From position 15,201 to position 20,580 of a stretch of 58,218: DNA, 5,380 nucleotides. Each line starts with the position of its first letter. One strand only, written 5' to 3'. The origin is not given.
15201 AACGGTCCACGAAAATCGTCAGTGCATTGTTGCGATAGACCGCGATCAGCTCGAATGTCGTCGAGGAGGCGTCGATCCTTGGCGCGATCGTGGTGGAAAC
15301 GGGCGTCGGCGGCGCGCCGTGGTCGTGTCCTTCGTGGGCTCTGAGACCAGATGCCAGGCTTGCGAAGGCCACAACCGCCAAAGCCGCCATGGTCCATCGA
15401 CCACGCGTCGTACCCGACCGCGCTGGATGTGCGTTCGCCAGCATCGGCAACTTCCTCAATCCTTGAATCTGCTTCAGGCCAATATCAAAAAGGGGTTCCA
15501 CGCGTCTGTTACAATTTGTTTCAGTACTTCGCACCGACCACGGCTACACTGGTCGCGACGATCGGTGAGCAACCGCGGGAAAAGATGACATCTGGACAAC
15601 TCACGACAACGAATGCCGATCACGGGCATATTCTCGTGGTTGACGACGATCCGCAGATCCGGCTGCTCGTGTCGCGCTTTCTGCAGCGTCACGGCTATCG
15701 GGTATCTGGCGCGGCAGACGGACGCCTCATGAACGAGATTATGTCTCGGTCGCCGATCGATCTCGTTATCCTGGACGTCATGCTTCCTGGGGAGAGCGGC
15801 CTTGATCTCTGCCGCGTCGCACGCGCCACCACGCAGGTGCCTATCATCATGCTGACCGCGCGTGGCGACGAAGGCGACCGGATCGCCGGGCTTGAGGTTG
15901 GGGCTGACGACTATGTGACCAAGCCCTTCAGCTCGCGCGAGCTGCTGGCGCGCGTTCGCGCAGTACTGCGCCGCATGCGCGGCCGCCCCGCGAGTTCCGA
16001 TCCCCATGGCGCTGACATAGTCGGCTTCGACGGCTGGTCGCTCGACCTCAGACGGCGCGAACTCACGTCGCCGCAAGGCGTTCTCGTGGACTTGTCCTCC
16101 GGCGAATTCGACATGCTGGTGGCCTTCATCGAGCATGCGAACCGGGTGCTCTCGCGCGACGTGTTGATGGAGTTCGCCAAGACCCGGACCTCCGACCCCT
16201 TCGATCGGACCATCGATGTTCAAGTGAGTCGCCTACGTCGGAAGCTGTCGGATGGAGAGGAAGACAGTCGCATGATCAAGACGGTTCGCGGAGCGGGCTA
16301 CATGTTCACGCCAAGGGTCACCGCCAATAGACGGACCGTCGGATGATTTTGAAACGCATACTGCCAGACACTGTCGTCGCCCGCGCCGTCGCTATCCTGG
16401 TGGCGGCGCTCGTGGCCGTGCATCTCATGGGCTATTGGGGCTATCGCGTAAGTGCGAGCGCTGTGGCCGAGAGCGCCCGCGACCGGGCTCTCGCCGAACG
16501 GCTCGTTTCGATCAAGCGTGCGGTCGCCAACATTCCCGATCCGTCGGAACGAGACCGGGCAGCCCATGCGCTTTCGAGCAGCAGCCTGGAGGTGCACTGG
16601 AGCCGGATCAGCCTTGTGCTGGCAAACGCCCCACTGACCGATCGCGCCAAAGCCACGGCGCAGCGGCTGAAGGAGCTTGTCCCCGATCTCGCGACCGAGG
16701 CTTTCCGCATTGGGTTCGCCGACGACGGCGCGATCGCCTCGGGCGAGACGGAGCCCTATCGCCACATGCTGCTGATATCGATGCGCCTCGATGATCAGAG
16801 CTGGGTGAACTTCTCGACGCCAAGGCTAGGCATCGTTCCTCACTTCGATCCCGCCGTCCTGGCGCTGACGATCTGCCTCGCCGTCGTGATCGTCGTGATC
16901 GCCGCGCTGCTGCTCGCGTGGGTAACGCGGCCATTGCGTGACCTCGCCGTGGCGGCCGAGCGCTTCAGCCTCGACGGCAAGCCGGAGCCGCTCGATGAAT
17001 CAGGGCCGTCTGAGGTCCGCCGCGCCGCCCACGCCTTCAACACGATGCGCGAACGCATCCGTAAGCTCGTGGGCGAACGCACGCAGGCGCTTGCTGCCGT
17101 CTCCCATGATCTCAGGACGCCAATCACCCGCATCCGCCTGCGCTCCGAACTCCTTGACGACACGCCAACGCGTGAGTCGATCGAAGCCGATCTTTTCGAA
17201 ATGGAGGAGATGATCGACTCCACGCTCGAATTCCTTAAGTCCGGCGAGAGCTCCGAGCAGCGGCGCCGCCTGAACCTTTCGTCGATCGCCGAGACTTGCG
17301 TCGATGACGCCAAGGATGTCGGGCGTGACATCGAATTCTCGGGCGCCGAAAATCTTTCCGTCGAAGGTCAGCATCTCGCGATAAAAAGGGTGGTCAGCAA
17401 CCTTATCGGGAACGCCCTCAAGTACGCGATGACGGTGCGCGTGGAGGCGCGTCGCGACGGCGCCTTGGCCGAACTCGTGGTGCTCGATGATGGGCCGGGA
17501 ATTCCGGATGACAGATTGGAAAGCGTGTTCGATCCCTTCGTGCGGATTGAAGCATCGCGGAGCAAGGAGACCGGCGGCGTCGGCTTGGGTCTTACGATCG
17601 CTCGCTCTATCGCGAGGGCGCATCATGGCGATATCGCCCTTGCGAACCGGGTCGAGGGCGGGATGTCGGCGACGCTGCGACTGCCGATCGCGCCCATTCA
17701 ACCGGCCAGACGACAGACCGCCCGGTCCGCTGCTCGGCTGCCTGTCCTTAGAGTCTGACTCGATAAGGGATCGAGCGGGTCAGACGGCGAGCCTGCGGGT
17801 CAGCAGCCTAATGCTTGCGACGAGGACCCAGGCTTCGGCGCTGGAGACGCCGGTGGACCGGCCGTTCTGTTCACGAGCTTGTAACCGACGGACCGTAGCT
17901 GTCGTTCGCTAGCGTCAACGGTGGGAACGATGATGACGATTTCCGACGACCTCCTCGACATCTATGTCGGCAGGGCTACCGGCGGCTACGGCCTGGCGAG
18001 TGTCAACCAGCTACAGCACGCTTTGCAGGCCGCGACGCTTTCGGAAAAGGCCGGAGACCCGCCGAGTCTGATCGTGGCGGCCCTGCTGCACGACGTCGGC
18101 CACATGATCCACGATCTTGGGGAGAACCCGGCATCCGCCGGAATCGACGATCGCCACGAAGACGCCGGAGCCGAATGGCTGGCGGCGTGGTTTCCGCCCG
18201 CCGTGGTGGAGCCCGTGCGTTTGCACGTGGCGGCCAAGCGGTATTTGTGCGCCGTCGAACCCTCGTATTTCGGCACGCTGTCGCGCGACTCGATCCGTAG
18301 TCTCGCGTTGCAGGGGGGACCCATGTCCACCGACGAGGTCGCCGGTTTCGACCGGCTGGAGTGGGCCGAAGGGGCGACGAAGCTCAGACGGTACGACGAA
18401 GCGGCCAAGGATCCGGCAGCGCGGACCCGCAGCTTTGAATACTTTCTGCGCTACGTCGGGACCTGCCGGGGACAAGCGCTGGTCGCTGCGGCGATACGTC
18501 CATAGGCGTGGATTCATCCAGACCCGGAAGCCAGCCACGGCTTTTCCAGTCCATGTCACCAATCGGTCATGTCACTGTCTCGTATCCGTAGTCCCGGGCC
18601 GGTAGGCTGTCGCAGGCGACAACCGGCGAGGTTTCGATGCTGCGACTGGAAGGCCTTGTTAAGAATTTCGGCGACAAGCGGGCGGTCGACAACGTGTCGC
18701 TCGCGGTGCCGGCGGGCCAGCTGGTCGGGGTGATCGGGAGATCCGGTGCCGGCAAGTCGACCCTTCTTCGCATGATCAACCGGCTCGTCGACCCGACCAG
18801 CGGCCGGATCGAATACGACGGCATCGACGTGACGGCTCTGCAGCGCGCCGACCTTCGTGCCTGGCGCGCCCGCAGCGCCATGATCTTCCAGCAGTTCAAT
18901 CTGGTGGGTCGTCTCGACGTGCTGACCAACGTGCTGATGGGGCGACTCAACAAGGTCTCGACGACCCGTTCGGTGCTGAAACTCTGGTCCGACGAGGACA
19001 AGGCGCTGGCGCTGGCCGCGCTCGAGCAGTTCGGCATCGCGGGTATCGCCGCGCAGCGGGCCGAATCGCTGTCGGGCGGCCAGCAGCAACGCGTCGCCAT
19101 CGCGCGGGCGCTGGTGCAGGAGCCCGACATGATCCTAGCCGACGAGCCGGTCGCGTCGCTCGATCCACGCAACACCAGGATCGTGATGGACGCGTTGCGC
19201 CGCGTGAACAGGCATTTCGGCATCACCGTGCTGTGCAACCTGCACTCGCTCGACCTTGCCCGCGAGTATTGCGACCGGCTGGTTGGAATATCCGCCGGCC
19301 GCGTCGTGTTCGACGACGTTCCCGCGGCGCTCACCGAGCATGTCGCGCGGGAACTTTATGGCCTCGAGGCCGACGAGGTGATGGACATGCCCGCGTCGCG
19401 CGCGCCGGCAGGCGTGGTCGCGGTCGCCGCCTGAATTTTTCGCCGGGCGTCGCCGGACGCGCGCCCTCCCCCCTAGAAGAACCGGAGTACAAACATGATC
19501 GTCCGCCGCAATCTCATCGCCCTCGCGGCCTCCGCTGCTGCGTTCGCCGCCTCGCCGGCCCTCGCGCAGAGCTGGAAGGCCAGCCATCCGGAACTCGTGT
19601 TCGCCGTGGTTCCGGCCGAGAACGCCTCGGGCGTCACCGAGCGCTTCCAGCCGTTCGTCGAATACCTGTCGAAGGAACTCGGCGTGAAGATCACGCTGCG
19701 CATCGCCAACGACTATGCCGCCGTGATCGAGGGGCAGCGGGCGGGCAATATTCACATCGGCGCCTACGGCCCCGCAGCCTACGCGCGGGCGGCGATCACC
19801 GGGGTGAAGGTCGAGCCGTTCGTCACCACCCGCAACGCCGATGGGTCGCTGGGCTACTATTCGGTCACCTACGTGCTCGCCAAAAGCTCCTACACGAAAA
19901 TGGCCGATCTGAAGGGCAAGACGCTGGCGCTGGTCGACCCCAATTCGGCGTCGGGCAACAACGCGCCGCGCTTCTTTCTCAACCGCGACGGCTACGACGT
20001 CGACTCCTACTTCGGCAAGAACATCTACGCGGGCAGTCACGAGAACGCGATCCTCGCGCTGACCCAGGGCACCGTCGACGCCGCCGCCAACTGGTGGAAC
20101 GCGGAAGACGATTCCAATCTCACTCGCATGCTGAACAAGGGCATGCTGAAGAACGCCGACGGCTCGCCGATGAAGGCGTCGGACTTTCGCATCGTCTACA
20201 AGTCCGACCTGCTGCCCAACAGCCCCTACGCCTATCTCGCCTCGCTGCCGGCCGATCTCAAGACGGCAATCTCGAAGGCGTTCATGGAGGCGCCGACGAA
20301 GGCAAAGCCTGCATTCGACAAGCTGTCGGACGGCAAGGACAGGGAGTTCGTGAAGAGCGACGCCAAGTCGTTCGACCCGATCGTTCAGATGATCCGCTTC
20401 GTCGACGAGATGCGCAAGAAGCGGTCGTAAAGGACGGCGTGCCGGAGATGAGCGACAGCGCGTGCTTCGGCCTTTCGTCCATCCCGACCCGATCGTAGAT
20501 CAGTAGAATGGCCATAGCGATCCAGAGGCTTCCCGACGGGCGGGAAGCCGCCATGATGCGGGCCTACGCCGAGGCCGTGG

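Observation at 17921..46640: ~29 kb organophosphorus supercluster: three to four importers, two ester hydrolases and C-P lyase in one island-borne block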

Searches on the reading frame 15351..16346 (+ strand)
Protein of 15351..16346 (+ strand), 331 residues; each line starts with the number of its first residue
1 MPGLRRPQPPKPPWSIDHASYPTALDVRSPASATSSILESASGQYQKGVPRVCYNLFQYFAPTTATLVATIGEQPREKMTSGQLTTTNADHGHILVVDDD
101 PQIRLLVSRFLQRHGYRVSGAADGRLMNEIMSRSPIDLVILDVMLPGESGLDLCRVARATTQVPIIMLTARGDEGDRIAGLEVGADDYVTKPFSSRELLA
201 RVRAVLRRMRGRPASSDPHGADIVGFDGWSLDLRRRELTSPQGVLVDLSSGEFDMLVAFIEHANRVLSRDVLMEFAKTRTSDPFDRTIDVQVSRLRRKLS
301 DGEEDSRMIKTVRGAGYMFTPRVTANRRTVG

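Call 10: search_protein_families(library=ncbifam, proteins=[window:15351-16346:+])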
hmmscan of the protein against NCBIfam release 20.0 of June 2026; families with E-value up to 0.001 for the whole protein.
window:15351-16346:+ (331 aa): 100 families (the best 25 are shown)
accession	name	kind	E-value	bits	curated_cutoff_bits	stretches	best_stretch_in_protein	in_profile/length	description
NF007005.1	PRK09468.1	equivalog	2.1e-75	253.2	331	1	92-322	4-234/237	osmolarity response regulator transcription factor OmpR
NF008034.0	PRK10766.1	equivalog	4.2e-63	212.9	275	1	93-323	4-230/231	two-component system response regulator TorR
NF010430.0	PRK13856.1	equivalog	5.4e-61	206.3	344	1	93-326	3-234/241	two-component response regulator VirG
TIGR02154.1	PhoB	equivalog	7.8e-61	205.2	296.2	1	93-319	4-225/226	phosphate regulon transcriptional regulator PhoB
NF045944.1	ResRegRpaBCyano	equivalog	2.9e-57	193.7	330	1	95-319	1-227/229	response regulator transcription factor RpaB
NF008378.0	PRK11173.1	equivalog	1.7e-55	188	334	1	92-322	4-235/238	two-component system response regulator ArcA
NF008296.0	PRK11083.1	equivalog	1.1e-53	182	273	1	92-320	4-226/228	two-component system response regulator CreB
NF040689.1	MtrAB_MtrA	equivalog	3.1e-53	180.3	300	1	94-318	1-217/219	MtrAB system response regulator MtrA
NF008199.0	PRK10955.1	equivalog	6.3e-52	176.8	341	1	93-319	3-228/232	envelope stress response regulator transcription factor CpxR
NF041733.1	resp_reg_CseB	equivalog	9.8e-52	175.6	350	1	93-319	2-226/228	two-component system response regulator CseB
NF007982.1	PRK10710.1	equivalog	3.8e-49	167.4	380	1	88-319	4-227/235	envelope stress response regulator BaeR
NF053854.1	RespRegPhoBBctds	equivalog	9.5e-49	165.8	270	1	94-319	1-224/225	two-component system response regulator PhoB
NF040534.1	resp_reg_YycF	equivalog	1.7e-47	161.6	340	1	93-319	2-227/231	response regulator YycF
NF033117.2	vanR_ACDEGLN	exception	9.9e-47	159.4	350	1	94-318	1-224/226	VanR-ABDEGLN family response regulator transcription factor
NF007546.0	PRK10161.1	equivalog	3e-46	157.8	471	1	93-322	4-228/229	phosphate response regulator transcription factor PhoB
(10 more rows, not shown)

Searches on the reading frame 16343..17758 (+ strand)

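Call 10: search_protein_families(library=ncbifam, proteins=[window:16343-17758:+])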
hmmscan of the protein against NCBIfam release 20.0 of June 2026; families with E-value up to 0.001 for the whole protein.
window:16343-17758:+ (471 aa): 75 families (the best 25 are shown)
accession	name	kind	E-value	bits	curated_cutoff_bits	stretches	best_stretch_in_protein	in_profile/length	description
NF007004.0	PRK09467.1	equivalog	8.4e-67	225.9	415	1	168-449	155-436/440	two-component system sensor histidine kinase EnvZ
NF007898.0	PRK10604.1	equivalog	1.2e-48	166.4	478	1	175-451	143-425/433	two-component system sensor histidine kinase RstB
NF007007.0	PRK09470.1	equivalog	5.6e-45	154.1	486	1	179-450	173-460/463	envelope stress sensor histidine kinase CpxA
TIGR01386.1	cztS_silS_copS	subfamily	3.3e-39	135.1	292.55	1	22-435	16-445/457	heavy metal sensor histidine kinase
NF045900.1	HisKinCpxALeg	equivalog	8e-37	127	800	1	171-449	152-451/451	two-component system sensor histidine kinase CpxA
NF008312.0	PRK11100.1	equivalog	5.8e-34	117.7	356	1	172-449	184-474/477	two-component system sensor histidine kinase CreC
NF040691.1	MtrAB_MtrB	equivalog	1.1e-31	110.4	450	1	172-450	190-493/507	MtrAB system histidine kinase MtrB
NF012163.2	BaeS_SmeS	equivalog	3.2e-31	108.8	500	1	175-448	168-457/457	sensor histidine kinase efflux regulator BaeS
TIGR02966.1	phoR_proteo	equivalog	7.6e-31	107.3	334.2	1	238-441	106-327/333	phosphate regulon sensor histidine kinase PhoR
NF033092.0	HK_WalK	equivalog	1.2e-30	106.6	725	1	244-449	370-594/594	cell wall metabolism sensor histidine kinase WalK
NF046044.1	PnpS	equivalog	1.7e-30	106.3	400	1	239-448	163-390/390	two-component system histidine kinase PnpS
NF008025.0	PRK10755.1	equivalog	2.4e-28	98.9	314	1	179-448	76-355/362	two-component system sensor histidine kinase PmrB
NF007345.0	PRK09835.1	subfamily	6.5e-27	94.2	423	1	173-439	188-471/482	Cu(+)/Ag(+) sensor histidine kinase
NF012226.0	AdeS_HK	equivalog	1.4e-26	93.6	500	1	173-438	62-343/353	two-component sensor histidine kinase AdeS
NF007837.0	PRK10549.1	equivalog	9.8e-26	90.5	603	1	174-450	171-459/466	envelope stress sensor histidine kinase BaeS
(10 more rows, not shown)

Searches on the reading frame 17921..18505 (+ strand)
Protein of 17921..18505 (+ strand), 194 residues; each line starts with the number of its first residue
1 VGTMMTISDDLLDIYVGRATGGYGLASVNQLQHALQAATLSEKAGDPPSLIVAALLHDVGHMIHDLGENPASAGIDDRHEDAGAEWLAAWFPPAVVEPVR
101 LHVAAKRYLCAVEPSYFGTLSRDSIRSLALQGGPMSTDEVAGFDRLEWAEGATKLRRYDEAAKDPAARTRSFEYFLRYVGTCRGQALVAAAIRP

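Call 3: search_protein_families(library=pfam, proteins=[window:17921-18505:+])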
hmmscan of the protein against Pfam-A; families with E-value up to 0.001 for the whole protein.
window:17921-18505:+ (194 aa): 1 family
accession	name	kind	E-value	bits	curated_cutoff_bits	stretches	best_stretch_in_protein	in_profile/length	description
PF01966.28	HD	-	1.7e-06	28.7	22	1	32-97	3-80/116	HD domain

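Call 9: search_protein_families(library=ncbifam, proteins=[window:17921-18505:+])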
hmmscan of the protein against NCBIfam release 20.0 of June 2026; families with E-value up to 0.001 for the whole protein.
window:17921-18505:+ (194 aa): 4 families
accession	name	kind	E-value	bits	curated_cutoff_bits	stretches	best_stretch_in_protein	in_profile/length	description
TIGR03276.1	Phn-HD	hypoth_equivalog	2.9e-58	196.4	214.6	1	9-179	5-175/179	phosphonate degradation HD-domain oxygenase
NF049941.1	HyMthAminphonOxyTmpB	equivalog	8.3e-51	172.4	300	1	6-179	6-179/188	(R)-1-hydroxy-2-trimethylaminoethylphosphonate oxygenase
NF052439.1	HMPDioxPhnZ1GIM8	equivalog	1.1e-38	132.8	300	1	23-165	37-180/199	hydroxymethylphosphonate dioxygenase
TIGR00277.1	HDIG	domain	6.8e-05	22.7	27.6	1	31-103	6-82/84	HDIG domain-containing metalloprotein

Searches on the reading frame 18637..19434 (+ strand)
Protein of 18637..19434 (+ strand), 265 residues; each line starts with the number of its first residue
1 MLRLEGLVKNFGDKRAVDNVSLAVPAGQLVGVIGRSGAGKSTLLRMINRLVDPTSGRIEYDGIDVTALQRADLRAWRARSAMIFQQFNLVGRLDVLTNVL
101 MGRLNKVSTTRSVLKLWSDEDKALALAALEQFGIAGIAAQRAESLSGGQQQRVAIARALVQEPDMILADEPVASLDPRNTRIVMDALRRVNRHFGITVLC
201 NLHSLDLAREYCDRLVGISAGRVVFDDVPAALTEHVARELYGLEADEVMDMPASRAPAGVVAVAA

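Call 3: search_protein_families(library=pfam, proteins=[window:18637-19434:+])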
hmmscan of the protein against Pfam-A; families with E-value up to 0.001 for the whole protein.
window:18637-19434:+ (265 aa): 2 families
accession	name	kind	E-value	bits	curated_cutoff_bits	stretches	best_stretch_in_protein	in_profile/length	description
PF00005.33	ABC_tran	-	3.9e-37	128.3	25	1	18-173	2-137/137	ABC transporter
PF13304.12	AAA_21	-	3.8e-06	27.6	27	0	30-50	2-22/304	AAA domain, putative AbiEii toxin, Type IV TA system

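Call 10: search_protein_families(library=ncbifam, proteins=[window:18637-19434:+])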
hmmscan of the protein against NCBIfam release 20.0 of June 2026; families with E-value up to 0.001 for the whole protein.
window:18637-19434:+ (265 aa): 193 families (the best 25 are shown)
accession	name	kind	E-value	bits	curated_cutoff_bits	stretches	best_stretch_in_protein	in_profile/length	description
TIGR02315.1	ABC_phnC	equivalog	2.7e-100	334.8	266.1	1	1-242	1-243/243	phosphonate ABC transporter ATP-binding protein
NF007438.0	PRK09984.1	equivalog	1.6e-63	214.3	365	1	2-231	5-239/262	phosphonate ABC transporter ATP-binding protein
TIGR02314.1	ABC_MetN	equivalog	1.1e-48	166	499.7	1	15-228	19-224/343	methionine ABC transporter ATP-binding protein MetN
TIGR03873.1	F420-0_ABC_ATP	hypoth_equivalog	1.1e-47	162.4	372.4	1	2-257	2-249/256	putative F420-0 ABC transporter ATP-binding protein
NF007027.0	PRK09493.1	equivalog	8.6e-47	159.5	379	1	1-236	1-227/240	glutamine ABC transporter ATP-binding protein GlnQ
NF010068.0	PRK13548.1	equivalog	1.1e-46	159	261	1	1-257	5-255/261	heme ABC transporter ATP-binding protein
TIGR02673.1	FtsE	equivalog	4e-45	154.1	264.85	1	1-221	1-213/214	cell division ATP-binding protein FtsE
TIGR01186.1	proV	subfamily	6.8e-45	153.7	326.6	1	10-229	2-214/363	betaine/proline/choline family ABC transporter ATP-binding protein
NF007082.0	PRK09536.1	equivalog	2e-43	149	537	1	1-241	3-236/402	corrinoid ABC transporter ATPase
TIGR03608.1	L_ocin_972_ABC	subfamily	6.9e-43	146.5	254.85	1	4-216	1-204/206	putative bacteriocin export ABC transporter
TIGR00972.1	3a0107s01c2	equivalog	1.1e-41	142.9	343.2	1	4-232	4-230/248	phosphate ABC transporter ATP-binding protein PstB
TIGR01188.1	drrA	subfamily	2.4e-41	142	312.45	1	9-251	1-230/302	daunorubicin resistance ABC transporter, ATP-binding protein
TIGR04521.1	ECF_ATPase_2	equivalog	1.1e-40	139.5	330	1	13-236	17-236/279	energy-coupling factor transporter ATPase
NF008409.0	PRK11231.1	equivalog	1.6e-40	139.1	375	1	2-261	3-254/255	Fe(3+) dicitrate ABC transporter ATP-binding protein FecE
NF008428.0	PRK11264.1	equivalog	3.1e-40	138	406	1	2-227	4-226/250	L-cystine ABC transporter ATP-binding protein TcyN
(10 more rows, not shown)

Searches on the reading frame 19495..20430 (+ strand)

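Call 3: search_protein_families(library=pfam, proteins=[window:19495-20430:+])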
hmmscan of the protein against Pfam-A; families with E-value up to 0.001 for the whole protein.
window:19495-20430:+ (311 aa): 1 family
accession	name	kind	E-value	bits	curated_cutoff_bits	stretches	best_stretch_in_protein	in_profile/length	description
PF12974.12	Phosphonate-bd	-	2.4e-55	188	27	1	36-277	1-229/242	ABC transporter, phosphonate, periplasmic substrate-binding protein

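Call 10: search_protein_families(library=ncbifam, proteins=[window:19495-20430:+])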
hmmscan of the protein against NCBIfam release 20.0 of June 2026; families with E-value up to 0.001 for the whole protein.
window:19495-20430:+ (311 aa): 6 families
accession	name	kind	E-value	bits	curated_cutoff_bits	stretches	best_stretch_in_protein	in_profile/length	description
TIGR03431.1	PhnD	equivalog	5.2e-92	308.3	261.1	1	4-304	2-287/288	phosphonate ABC transporter substrate-binding protein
TIGR01098.1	3A0109s03R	subfamily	3.6e-70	236.3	112.05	1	5-265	3-252/253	phosphate/phosphite/phosphonate ABC transporter substrate-binding protein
TIGR04553.1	ABC_peri_selen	hypoth_equivalog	2.2e-21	76.4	250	1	34-198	2-166/266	putative selenate ABC transporter substrate-binding protein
TIGR01728.1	SsuA_fam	subfamily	3.9e-06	26.3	163.5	1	59-200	24-157/290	aliphatic sulfonate ABC transporter substrate-binding protein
TIGR02122.1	TRAP_TAXI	subfamily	2.6e-05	23.2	84.35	1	7-197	5-194/320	TAXI family TRAP transporter solute-binding subunit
NF049985.1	SBP_like_Rv1680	exception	0.00015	21.5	400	1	63-202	29-178/268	Rv1680 family SBP-like protein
